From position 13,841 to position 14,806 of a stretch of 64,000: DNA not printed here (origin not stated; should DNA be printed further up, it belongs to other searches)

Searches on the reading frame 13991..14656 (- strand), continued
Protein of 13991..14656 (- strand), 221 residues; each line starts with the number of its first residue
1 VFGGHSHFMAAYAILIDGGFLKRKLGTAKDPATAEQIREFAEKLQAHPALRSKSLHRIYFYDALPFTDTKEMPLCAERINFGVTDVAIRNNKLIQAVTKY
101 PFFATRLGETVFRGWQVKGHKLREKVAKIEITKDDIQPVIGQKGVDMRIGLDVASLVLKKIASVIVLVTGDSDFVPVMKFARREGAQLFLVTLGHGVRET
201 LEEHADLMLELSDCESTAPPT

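Call 62: search_dna_similar(query=window:13991-14632:-, collection=plasmids, mode=protein, max_rows=25)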
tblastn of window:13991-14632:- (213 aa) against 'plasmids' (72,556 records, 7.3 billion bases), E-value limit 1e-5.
Records with a match: 165; places in all: 168; records where one place covers at least 80% of the query: 163.
Best place of each record, by identity: <60% 165.
By first word of the organism name: Campylobacter 136; Xanthomonas 14; Aeromonas 8; Thermus 2; Klebsiella 1; Salinivibrio 1; Helicobacter 1; Spartinivicinus 1; Pseudomonas 1.
By predicted mobility (MOB-suite, as given by PLSDB): conjugative 129; non-mobilizable 33; mobilizable 3.
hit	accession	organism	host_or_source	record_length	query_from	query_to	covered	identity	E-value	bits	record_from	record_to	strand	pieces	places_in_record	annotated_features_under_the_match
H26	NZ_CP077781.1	Klebsiella pneumoniae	Homo sapiens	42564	4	204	94%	51.5%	6e-61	212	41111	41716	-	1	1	NYN domain-containing protein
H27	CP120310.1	Campylobacter jejuni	environmental,State of Palestine: West ...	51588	5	200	91%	36.0%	4e-17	113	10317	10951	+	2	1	hypothetical protein | NYN domain-containing protein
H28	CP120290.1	Campylobacter jejuni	environmental,State of Palestine: West ...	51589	5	200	91%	36.0%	4e-17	113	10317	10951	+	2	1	hypothetical protein | NYN domain-containing protein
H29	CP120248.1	Campylobacter jejuni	Homo sapiens,human,State of Palestine: ...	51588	5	200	91%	36.0%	4e-17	113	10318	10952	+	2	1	hypothetical protein | NYN domain-containing protein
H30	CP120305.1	Campylobacter jejuni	environmental,State of Palestine: West ...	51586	5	200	91%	36.0%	4e-17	113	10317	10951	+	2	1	hypothetical protein | NYN domain-containing protein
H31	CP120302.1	Campylobacter jejuni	environmental,State of Palestine: West ...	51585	5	200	91%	36.0%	4e-17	113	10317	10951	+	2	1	hypothetical protein | NYN domain-containing protein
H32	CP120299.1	Campylobacter jejuni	environmental,State of Palestine: West ...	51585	5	200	91%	36.0%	4e-17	113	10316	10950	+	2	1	hypothetical protein | NYN domain-containing protein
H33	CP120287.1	Campylobacter jejuni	environmental,State of Palestine: West ...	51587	5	200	91%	36.0%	4e-17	113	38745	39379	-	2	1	hypothetical protein | NYN domain-containing protein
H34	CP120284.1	Campylobacter jejuni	environmental,State of Palestine: West ...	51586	5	200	91%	36.0%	4e-17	113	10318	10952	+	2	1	hypothetical protein | NYN domain-containing protein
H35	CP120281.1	Campylobacter jejuni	environmental,State of Palestine: West ...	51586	5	200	91%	36.0%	4e-17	113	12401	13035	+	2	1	hypothetical protein | NYN domain-containing protein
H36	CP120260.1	Campylobacter jejuni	Homo sapiens,human,State of Palestine: ...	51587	5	200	91%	36.0%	4e-17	113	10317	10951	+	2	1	hypothetical protein | NYN domain-containing protein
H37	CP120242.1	Campylobacter jejuni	Homo sapiens,human,State of Palestine: ...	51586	5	200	91%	36.0%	4e-17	113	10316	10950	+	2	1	hypothetical protein | NYN domain-containing protein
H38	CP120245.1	Campylobacter jejuni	Homo sapiens,human,State of Palestine: ...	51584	5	200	91%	36.0%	4e-17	113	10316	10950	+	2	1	hypothetical protein | NYN domain-containing protein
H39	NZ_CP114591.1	Salinivibrio kushneri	-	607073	5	198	91%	35.4%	4e-30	123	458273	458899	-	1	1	NYN domain-containing protein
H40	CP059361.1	Campylobacter coli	-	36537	5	200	92%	34.7%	6e-23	103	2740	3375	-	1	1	NYN domain-containing protein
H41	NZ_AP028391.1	Campylobacter jejuni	Homo sapiens,feces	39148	5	200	92%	34.7%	6e-23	103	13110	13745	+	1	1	NYN domain-containing protein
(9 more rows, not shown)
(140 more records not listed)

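Call 63: get_annotated_region(hit=H14, flank=4000)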
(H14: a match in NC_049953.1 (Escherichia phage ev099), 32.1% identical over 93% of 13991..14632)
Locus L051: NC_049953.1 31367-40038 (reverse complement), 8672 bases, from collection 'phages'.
description: Escherichia phage Lambda_ev099 genome assembly, chromosome: 1.
organism: Escherichia phage ev099 (NCBI taxid 2847061)
taxonomy: Viruses; Duplodnaviria; Heunggongvirae; Uroviricota; Caudoviricetes; Radostvirus; Radostvirus ev099
host: -; source: -; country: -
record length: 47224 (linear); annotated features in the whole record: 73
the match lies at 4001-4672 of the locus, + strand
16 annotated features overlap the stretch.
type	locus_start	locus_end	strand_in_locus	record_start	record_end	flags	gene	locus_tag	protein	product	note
CDS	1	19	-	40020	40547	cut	-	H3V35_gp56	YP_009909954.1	DNA methyltransferase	-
CDS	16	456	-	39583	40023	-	-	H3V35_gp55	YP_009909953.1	NinB/ Orf homologous recombination mediator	-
CDS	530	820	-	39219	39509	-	-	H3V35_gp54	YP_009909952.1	Ren-like exclusion protein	-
CDS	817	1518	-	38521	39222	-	-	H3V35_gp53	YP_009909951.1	Replication protein P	-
CDS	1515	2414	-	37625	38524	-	-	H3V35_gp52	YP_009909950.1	replication initiation O-like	-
CDS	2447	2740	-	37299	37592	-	-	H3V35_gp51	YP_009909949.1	CII-like transcriptional activator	-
CDS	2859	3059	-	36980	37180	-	-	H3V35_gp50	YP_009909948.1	Cro/CI family transcriptional regulator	-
CDS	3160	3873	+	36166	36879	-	-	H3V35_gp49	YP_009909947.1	LexA family transcriptional regulator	-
CDS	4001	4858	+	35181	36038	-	-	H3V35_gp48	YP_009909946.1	NYN domain-containing protein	-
CDS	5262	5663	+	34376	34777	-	-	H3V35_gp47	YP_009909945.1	anti-termination protein N-like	-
CDS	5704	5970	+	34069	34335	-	-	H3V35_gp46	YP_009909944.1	hypothetical protein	-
CDS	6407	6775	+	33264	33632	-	-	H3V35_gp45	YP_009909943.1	hypothetical protein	-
CDS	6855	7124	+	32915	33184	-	-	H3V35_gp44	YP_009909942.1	Kil protein for bacterial septation inhibition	-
CDS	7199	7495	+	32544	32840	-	-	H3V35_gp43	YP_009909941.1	gam-like host nuclease inhibitor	-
CDS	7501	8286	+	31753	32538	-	-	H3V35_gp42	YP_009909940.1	RecT-like ssDNA annealing protein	-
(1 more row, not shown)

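Call 64: get_annotated_region(hit=H8, flank=4000)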
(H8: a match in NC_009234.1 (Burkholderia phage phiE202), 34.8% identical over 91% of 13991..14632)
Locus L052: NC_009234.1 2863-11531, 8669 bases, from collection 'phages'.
description: Burkholderia phage phiE202 chromosome, complete genome.
organism: Burkholderia phage phiE202 (NCBI taxid 2883941)
taxonomy: Viruses; Duplodnaviria; Heunggongvirae; Uroviricota; Caudoviricetes; Peduoviridae; Tigrvirus; Tigrvirus E202
host: Burkholderia thailandensis; source: -; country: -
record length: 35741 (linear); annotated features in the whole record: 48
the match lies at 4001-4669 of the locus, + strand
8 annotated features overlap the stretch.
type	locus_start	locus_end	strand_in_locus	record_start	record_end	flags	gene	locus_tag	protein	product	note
CDS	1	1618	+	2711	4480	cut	-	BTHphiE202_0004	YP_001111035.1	terminase large subunit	identified by match to protein family HMM PF03237; match to protein family HMM PF06056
CDS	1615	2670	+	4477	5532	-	-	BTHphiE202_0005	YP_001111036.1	portal protein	identified by match to protein family HMM PF04860; match to protein family HMM TIGR01540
CDS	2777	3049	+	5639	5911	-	-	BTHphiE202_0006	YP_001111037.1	ribonuclease toxin of AT system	identified by match to protein family HMM PF04365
CDS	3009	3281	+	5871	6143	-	-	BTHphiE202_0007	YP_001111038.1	antitoxin from a toxin-antitoxin system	-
CDS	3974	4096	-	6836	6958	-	-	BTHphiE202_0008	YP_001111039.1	gp8, hypothetical protein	-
CDS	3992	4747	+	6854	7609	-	-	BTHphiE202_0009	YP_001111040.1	NYN domain-containing protein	-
CDS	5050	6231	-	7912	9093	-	-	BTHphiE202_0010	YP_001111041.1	integrase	identified by match to protein family HMM PF00589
CDS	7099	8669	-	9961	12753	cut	-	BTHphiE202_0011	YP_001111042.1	DNA primase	identified by match to protein family HMM PF01807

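Call 65: get_annotated_region(hit=H26, flank=5000)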
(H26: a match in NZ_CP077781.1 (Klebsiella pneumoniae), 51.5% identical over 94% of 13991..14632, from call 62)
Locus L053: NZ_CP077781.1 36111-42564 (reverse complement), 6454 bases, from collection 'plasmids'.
description: Klebsiella pneumoniae strain CDI231 plasmid pCDI231-42.6, complete sequence
organism: Klebsiella pneumoniae (NCBI taxid 573)
taxonomy: Bacteria; Pseudomonadota; Gammaproteobacteria; Enterobacterales; Enterobacteriaceae; Klebsiella; Klebsiella pneumoniae
host: -; source: Homo sapiens; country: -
typing (MOB-suite, as given by PLSDB): non-mobilizable
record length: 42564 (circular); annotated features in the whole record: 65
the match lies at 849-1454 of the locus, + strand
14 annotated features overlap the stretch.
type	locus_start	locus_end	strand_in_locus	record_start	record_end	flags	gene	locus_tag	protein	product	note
CDS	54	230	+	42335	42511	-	-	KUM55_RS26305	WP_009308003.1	hypothetical protein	-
CDS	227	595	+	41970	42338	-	-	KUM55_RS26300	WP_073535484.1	hypothetical protein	-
CDS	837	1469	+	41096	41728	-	-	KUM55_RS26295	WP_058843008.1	NYN domain-containing protein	-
CDS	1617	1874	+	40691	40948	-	-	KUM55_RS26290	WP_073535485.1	DNA polymerase III subunit theta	-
CDS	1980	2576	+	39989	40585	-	-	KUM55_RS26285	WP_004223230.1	DUF1367 family protein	-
CDS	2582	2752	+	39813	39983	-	-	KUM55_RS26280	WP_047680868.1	NinE family protein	-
CDS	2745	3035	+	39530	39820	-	-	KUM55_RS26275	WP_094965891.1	DUF1364 domain-containing protein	-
CDS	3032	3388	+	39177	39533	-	-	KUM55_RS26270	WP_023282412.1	RusA family crossover junction endodeoxyribonuclease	-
CDS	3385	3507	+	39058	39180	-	-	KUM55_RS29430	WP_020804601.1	hypothetical protein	-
CDS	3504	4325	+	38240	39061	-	-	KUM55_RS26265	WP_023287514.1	antitermination protein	GO:0006355 - regulation of DNA-templated transcription [Evidence IEA]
CDS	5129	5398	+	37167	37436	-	-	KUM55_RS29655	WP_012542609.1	HP1 family phage holin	-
CDS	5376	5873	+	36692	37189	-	-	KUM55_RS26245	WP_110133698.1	lysozyme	-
CDS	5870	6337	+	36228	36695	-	-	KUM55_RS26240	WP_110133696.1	lysis protein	-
CDS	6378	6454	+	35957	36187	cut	-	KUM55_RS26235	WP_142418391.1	hypothetical protein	-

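Call 71: get_annotated_region(hit=H1, flank=3500)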
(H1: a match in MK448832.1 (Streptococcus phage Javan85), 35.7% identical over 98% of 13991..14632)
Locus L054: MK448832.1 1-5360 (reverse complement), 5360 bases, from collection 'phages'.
description: Streptococcus phage Javan85, complete genome.
organism: Streptococcus phage Javan85 (NCBI taxid 2548310)
taxonomy: Viruses; Duplodnaviria; Heunggongvirae; Uroviricota; Caudoviricetes
host: Streptococcus azizii 13-1151-1; source: -; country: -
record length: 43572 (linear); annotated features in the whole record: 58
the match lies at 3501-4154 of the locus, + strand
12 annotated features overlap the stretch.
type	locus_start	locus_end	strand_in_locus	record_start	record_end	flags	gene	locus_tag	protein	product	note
CDS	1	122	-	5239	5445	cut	-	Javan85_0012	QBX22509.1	hypothetical protein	-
CDS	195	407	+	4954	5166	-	-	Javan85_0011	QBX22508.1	hypothetical protein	-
CDS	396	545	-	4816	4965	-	-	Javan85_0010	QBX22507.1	hypothetical protein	-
CDS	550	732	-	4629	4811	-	-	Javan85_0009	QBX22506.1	transcriptional regulator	-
CDS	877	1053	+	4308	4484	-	-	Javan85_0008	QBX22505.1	hypothetical protein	-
CDS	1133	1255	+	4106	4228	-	-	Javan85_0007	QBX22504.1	hypothetical protein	-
CDS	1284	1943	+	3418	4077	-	-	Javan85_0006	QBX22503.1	hypothetical protein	-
CDS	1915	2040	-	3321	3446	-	-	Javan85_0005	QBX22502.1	hypothetical protein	-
CDS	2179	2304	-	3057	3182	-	-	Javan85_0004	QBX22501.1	hypothetical protein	-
CDS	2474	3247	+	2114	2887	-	-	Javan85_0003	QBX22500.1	pleiotropic regulator of exopolysaccharide synthesis, competence and biofilm formation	Pleiotropic regulator of exopolysaccharide synthesis, competence and biofilm formation Ftr, XRE family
CDS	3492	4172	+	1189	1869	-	-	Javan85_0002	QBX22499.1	hypothetical protein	FIG01109761: hypothetical protein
CDS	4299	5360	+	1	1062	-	-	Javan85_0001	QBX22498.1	integrase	-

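Call 72: get_annotated_region(hit=H5, flank=3500)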
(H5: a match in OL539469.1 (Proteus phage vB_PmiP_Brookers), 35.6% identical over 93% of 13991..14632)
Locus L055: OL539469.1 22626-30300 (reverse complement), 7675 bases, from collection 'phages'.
description: Proteus phage vB_PmiP_Brookers, complete genome.
organism: Proteus phage vB_PmiP_Brookers (NCBI taxid 2902683)
taxonomy: Viruses; Duplodnaviria; Heunggongvirae; Uroviricota; Caudoviricetes; Lederbergvirus
host: Proteus mirabilis; source: raw sewage; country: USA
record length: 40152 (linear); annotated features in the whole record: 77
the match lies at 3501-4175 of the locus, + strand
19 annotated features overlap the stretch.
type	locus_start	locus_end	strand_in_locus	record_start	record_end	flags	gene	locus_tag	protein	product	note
CDS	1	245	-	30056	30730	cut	-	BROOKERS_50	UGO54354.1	putative DNA replication protein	gp50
CDS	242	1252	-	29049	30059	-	-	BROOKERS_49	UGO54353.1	putative replication protein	gp49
CDS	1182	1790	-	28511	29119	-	-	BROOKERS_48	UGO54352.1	putative GIY-YIG nuclease family protein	gp48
CDS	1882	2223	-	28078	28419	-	-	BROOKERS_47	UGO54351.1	putative transcriptional regulator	gp47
CDS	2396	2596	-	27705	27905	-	-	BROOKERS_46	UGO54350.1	hypothetical protein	gp46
CDS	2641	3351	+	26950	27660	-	-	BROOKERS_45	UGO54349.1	putative LexA family transcriptional regulator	gp45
CDS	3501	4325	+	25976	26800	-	-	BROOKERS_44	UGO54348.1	putative NYN domain-containing protein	gp44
CDS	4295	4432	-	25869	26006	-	-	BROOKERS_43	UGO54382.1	hypothetical protein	gp43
CDS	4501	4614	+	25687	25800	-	-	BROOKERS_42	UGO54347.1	hypothetical protein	gp42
CDS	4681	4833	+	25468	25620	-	-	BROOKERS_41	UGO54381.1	hypothetical protein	gp41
CDS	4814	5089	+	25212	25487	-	-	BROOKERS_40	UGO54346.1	hypothetical protein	gp40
CDS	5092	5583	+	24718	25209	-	-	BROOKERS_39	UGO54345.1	hypothetical protein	gp39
CDS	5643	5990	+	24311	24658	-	-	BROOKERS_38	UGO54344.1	hypothetical protein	gp38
CDS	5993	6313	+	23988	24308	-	-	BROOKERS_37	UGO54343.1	hypothetical protein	gp37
CDS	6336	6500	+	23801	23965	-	-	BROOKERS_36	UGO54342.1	hypothetical protein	gp36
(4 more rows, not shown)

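Call 73: get_annotated_region(hit=H9, flank=3500)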
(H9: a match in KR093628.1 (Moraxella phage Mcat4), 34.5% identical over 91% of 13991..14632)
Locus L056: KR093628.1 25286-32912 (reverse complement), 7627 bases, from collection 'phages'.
description: Moraxella phage Mcat4, complete genome.
organism: Moraxella phage Mcat4 (NCBI taxid 1647550)
taxonomy: Viruses; Duplodnaviria; Heunggongvirae; Uroviricota; Caudoviricetes
host: Moraxella catarrhalis; source: sputum; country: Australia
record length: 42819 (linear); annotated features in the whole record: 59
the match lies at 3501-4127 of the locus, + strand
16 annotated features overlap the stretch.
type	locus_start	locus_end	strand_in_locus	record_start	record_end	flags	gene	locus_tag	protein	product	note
CDS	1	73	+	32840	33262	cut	-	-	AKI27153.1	hypothetical protein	-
CDS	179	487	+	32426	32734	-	-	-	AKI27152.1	hypothetical protein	-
CDS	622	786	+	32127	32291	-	-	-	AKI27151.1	hypothetical protein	-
CDS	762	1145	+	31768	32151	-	-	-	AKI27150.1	hypothetical protein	-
CDS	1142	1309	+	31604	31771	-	-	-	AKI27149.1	hypothetical protein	-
CDS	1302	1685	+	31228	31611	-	-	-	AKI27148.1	hypothetical protein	-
CDS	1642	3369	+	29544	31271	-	-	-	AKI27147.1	terminase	-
CDS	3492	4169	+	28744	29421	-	-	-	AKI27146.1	hypothetical protein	-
CDS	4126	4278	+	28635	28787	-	-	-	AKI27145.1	hypothetical protein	-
CDS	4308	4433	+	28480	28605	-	-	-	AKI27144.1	hypothetical protein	-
CDS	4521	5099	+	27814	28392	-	-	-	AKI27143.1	hypothetical protein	-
CDS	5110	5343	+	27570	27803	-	-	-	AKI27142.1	hypothetical protein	-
CDS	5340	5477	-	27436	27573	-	-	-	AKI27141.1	hypothetical protein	-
CDS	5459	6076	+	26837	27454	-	-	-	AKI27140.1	coat protein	-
CDS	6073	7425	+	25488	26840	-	-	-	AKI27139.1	coat protein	-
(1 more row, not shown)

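Call 74: get_annotated_region(hit=H41, flank=4000)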
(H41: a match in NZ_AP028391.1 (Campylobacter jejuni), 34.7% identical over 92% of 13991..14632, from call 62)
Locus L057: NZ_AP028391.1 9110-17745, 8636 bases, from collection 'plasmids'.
description: Campylobacter jejuni strain BCH-11411 plasmid pTet_BCH-11411, complete sequence
organism: Campylobacter jejuni (NCBI taxid 197)
taxonomy: Bacteria; Campylobacterota; Epsilonproteobacteria; Campylobacterales; Campylobacteraceae; Campylobacter; Campylobacter jejuni
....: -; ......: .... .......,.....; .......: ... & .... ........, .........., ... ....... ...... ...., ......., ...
typing (MOB-suite, as given by PLSDB): conjugative; relaxase MOBP; mating-pair formation MPF_T
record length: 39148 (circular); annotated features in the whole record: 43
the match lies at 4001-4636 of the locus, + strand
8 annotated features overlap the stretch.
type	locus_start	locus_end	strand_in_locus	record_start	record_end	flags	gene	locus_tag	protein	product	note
CDS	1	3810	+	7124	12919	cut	-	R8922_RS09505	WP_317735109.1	SNF2-related protein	-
CDS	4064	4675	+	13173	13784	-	-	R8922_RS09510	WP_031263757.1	NYN domain-containing protein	-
CDS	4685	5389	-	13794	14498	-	-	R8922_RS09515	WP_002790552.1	GNAT family N-acetyltransferase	-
CDS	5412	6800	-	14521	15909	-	mobP1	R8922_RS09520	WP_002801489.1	MobP1 family relaxase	-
CDS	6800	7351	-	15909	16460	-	-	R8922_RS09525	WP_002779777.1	hypothetical protein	-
CDS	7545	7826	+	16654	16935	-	-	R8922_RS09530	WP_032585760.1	hypothetical protein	-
CDS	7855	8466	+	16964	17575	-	-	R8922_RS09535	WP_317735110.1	NTPase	-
CDS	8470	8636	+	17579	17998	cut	-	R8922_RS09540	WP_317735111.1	hypothetical protein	-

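Call 76: find_related_loci(query=A3, collection=viral_contigs, flank=5000)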
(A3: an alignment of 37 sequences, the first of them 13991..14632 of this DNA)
Query A3 (213 aa) in viral_contigs; peptide patterns used: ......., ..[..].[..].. (x = any residue, [..] = any of these).
402 stretches matched a pattern; 245 encode a relative of the query (tblastn E <= 1e-3); the best 80 are kept; 80 distinct loci.
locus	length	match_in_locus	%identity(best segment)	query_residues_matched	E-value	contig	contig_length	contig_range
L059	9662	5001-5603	56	3-203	7e-73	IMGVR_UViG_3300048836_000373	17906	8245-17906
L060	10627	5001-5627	51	4-213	5e-72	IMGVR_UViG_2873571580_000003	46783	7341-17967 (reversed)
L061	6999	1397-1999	54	3-203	3e-71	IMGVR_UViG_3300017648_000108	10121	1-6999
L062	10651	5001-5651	50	1-213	5e-70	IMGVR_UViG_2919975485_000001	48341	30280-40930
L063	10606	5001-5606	50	3-204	4e-69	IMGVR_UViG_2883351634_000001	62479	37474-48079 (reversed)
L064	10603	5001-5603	52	4-203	6e-67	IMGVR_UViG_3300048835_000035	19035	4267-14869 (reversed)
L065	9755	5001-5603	52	4-203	6e-67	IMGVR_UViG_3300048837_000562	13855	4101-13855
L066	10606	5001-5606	50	3-203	4e-67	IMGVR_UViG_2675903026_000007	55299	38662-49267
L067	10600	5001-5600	52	3-201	9e-67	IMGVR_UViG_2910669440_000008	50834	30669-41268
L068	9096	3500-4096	52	4-201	1e-66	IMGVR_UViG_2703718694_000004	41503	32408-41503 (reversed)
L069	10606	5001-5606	51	4-204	2e-66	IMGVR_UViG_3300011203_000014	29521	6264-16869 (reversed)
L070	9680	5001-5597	51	4-201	1e-65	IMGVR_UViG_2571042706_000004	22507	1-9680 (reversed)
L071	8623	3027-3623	51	4-201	1e-65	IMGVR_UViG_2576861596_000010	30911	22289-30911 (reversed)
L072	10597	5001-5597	51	4-201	1e-65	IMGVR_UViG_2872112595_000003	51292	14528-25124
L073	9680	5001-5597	51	4-201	1e-65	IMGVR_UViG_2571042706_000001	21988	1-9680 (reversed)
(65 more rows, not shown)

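Call 89: search_solved_structures(query=A3, max_evalue=1, show_alignments=3)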
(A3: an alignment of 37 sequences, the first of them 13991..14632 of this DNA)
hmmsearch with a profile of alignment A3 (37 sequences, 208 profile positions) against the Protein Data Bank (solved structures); distinct sequences matched with E-value up to 1: 0.

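Call 90: search_solved_structures(query=window:13991-14632:-, max_evalue=10, show_alignments=2)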
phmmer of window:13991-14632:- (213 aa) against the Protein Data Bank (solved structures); distinct sequences matched with E-value up to 10: 0.
